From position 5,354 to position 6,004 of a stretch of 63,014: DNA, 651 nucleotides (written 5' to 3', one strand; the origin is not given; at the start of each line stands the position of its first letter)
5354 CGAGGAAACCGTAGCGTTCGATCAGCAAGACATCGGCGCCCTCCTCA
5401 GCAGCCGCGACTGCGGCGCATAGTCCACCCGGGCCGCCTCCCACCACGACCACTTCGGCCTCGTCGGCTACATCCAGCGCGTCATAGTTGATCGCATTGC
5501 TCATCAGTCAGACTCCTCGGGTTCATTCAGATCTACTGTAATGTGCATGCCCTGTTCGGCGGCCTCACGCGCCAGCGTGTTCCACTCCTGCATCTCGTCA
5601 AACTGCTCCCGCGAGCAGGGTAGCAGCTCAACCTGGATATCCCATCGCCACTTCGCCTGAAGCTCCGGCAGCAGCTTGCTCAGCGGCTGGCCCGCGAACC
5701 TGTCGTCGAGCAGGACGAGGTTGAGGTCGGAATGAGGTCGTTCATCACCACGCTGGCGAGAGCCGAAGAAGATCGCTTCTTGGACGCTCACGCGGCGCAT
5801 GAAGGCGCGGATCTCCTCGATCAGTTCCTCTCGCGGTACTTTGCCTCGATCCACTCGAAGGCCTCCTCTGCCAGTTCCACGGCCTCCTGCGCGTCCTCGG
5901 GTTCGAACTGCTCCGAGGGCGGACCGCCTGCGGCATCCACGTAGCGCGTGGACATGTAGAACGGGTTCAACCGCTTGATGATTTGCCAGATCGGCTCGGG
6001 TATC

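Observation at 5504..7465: Tandem HEPN/MNT toxin-antitoxin-like array inside the gatB transcription unit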

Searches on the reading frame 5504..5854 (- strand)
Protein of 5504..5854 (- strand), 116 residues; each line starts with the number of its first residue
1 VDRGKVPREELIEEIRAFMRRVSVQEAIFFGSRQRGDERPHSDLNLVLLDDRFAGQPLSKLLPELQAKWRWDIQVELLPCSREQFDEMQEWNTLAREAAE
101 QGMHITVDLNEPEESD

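Call 5: search_protein_families(library=pfam, proteins=[window:5504-5854:-], max_evalue=0.01)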
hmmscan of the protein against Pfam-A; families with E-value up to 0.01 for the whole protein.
window:5504-5854:- (116 aa): 2 families
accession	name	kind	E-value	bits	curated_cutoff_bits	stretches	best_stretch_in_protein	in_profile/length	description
PF18765.7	Polbeta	-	0.00032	21.2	26.9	1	15-53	3-42/93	Polymerase beta, Nucleotidyltransferase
PF01909.29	NTP_transf_2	-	0.00044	21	21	1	13-54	2-44/93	Nucleotidyltransferase domain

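Call 8: search_protein_families(library=ncbifam, proteins=[window:5504-5854:-], max_evalue=0.01)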
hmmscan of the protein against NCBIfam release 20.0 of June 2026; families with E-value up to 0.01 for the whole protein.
window:5504-5854:- (116 aa): 1 family
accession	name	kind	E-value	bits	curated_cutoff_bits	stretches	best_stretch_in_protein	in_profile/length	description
NF047752.1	MntA_antitoxin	equivalog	7e-05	22.7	60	1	21-66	4-50/106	type VII toxin-antitoxin system MntA family adenylyltransferase antitoxin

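Call 9: search_protein_families(library=padloc, proteins=[window:5504-5854:-], max_evalue=0.01)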
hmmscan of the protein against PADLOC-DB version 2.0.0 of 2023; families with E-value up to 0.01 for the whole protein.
window:5504-5854:- (116 aa): 7 families
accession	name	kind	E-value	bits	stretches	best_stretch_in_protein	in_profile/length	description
PDLC04907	PDC-S09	-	1e-06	26.8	1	17-52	20-55/114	-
PDLC04903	PDC-S09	-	2.1e-06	26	1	23-103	25-106/108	-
PDLC04902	PDC-S09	-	3.5e-06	25.2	1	13-66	10-65/97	-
PDLC04369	PDC-M05A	-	4.2e-06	24.5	1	9-101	89-179/201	-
PDLC04904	PDC-S09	-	5.2e-05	21.4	1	9-47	10-48/104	-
PDLC04368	PDC-M05A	-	0.0001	20.2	1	23-89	106-171/201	-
PDLC04906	PDC-S09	-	0.0013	17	1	11-48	11-48/98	-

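Call 65: search_solved_structures(query=A5, max_evalue=1, show_alignments=4)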
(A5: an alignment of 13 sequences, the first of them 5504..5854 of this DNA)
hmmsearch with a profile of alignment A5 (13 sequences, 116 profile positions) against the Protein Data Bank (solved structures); distinct sequences matched with E-value up to 1: 7.
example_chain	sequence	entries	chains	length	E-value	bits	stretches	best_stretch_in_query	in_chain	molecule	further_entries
8xeh_E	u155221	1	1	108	0.00058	23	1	18-83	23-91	MNT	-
8xeo_A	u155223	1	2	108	0.0015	21.6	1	18-83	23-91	MNT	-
1no5_A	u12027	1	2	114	0.0044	20.1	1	28-87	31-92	Hypothetical protein HI0073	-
5xg5_A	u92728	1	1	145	0.072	16.2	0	34-54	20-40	MITSUBA-1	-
9xbd_E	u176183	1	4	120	0.1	15.7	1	10-86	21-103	Nucleotidyltransferase domain-containing protein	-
2l82_A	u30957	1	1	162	0.23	14.6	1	4-24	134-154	DESIGNED PROTEIN OR32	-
1wot_A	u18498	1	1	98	0.8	12.8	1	20-50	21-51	PUTATIVE MINIMAL NUCLEOTIDYLTRANSFERASE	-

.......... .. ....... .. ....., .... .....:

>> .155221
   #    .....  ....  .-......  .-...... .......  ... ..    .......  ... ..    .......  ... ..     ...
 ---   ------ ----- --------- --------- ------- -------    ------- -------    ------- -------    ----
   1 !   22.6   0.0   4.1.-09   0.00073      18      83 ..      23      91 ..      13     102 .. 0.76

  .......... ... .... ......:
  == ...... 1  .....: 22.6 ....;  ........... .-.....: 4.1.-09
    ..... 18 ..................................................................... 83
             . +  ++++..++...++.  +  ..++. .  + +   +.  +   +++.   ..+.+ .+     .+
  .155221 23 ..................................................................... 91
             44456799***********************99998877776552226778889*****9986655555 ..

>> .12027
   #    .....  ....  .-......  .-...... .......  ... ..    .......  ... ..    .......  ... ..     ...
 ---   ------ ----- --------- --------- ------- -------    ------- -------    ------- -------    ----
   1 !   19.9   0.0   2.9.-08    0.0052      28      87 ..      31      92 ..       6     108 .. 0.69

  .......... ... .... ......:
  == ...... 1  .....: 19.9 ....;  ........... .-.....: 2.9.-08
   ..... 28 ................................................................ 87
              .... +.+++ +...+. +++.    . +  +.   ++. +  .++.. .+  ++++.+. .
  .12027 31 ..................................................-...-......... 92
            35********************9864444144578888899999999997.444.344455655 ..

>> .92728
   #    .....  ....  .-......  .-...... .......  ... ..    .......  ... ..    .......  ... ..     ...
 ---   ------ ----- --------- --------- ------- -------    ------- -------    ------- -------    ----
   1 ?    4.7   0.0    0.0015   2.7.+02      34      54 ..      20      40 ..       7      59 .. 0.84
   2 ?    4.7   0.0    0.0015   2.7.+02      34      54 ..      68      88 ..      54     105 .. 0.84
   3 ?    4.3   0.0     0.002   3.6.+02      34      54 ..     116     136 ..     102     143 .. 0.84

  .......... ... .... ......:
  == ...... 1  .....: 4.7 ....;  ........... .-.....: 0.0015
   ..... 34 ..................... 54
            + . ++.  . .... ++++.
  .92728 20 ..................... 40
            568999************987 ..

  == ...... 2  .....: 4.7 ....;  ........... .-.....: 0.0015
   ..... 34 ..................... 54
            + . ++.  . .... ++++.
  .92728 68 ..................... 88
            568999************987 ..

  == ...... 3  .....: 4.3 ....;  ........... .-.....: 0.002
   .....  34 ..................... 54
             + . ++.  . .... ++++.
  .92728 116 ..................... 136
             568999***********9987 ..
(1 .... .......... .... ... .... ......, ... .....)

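Call 77: predict_structure(protein=window:5504-5854:-)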
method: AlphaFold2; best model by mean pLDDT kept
length: 116 residues; sequences in the alignment: 1
mean_pLDDT: 60.5   pTM: 0.50
mean pLDDT of the five models: 60.5, 51.2, 51.1, 45.3, 44.2
residues with pLDDT >= 90: 0; 70-90: 28; 50-70: 60; < 50: 28
segments of 3 or more residues with pLDDT < 50: 1-5, 34-41, 102-116
pLDDT, mean of each block of 10 residues (from residue 1): 53 74 70 47 62 67 63 57 75 65 45 39
secondary structure, 60 per line:
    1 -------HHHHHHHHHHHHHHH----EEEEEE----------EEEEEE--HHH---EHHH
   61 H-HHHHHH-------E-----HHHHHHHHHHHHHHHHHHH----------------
elements in order: H8-22 E27-32 E43-48 H58-61 H63-68 H82-100

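Call 81: find_homologous_proteins(query=window:5504-5854:-, max_evalue=0.001)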
Query window:5504-5854:- (116 aa): 43 proteins with E <= 0.001 among 51 candidates.
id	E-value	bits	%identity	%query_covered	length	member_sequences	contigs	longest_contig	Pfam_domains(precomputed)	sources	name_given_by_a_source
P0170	1.2e-68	246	97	100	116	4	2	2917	-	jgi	jgi:predicted nucleotidyltransferase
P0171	9.9e-52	192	76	100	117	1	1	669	-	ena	-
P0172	1.2e-50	188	76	100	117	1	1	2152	-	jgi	jgi:uncharacterized protein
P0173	4.7e-50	186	72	100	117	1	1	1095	-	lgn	-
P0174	1.9e-49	184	77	96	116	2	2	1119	PF01909.30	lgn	-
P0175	5.7e-49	183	74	99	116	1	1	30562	PF01909.30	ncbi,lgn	-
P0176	1.8e-48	181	71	100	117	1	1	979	-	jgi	jgi:hypothetical protein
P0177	6.7e-48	179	72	98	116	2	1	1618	-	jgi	-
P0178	1.1e-47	179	71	99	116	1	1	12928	-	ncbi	ncbi:MAG: hypothetical protein AB7Y46_12015 [Armatimonadota bacterium]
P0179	1.4e-47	178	68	100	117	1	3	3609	PF01909.30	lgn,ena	-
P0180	2.7e-47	178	72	100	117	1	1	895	-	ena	-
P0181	4.1e-47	177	72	100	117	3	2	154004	-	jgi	-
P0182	4.6e-47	177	71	100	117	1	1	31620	PF01909.30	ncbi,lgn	-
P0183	4.6e-47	177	74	93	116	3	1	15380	PF18765.8,PF01909.30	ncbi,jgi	-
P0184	1.6e-46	175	73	97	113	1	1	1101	PF01909.30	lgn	-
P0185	8.4e-46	173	73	97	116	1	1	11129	PF01909.30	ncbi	ncbi:MAG: nucleotidyltransferase domain-containing protein [Armatimonadota bacterium]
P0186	1.8e-45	172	70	98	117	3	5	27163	PF01909.30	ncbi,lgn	ncbi:MAG: nucleotidyltransferase domain-containing protein [Armatimonadota bacterium]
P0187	2.7e-45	171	70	99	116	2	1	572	PF01909.30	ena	-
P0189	8.8e-45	169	71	96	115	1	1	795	PF01909.30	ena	-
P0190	1.1e-44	169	72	94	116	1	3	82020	PF18765.8,PF01909.30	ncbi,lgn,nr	ncbi:MAG: nucleotidyltransferase domain-containing protein [Armatimonadota bacterium]|nr:nucleotidyl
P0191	1.7e-44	168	70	97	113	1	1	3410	PF01909.30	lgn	-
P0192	1.7e-44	168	69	96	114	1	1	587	PF01909.30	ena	-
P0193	3.9e-44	167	64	99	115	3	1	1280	PF01909.30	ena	-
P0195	3.4e-43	164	72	94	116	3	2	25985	PF18765.8,PF01909.30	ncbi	-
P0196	7.3e-42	160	65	97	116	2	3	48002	PF01909.30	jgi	-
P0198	1.7e-40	156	63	99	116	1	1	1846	PF01909.30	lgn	-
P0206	5.6e-37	144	63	92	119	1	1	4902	PF01909.30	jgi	-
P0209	2.0e-36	143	63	93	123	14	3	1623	PF01909.30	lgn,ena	-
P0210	2.3e-36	142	60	97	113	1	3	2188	PF01909.30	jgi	jgi:predicted nucleotidyltransferase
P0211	4.3e-36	141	64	93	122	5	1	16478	PF01909.30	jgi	-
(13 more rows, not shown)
